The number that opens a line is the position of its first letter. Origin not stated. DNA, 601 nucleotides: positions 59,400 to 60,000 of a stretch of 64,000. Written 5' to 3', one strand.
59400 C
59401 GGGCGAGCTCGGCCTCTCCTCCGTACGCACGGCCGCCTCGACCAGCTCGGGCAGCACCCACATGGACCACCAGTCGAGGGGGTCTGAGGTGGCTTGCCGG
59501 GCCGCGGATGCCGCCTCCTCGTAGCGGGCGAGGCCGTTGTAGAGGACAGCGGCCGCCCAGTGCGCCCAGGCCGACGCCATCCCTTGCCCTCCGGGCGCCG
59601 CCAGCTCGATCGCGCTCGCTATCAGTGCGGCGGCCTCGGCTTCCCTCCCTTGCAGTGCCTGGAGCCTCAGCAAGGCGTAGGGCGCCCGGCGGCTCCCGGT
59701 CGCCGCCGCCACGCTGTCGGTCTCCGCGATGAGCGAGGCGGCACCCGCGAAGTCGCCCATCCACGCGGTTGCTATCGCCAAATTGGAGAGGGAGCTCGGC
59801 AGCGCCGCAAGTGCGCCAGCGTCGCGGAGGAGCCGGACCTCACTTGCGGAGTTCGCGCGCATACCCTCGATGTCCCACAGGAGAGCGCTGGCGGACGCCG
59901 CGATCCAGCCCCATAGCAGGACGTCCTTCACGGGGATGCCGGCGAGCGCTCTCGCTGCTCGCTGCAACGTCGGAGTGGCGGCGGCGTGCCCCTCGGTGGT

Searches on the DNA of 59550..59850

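Call 73: search_rna_families(source=window, start=59550, end=59850, threshold=evalue, max_evalue=1)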
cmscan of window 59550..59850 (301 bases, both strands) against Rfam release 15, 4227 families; matches with E-value up to 1: 1.
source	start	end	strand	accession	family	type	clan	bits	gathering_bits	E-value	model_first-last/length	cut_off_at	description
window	59667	59717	-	RF03819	mir-Ro6-3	Gene; miRNA;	-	20.7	79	0.58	1-72/72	no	mir-Ro6-3 microRNA precursor family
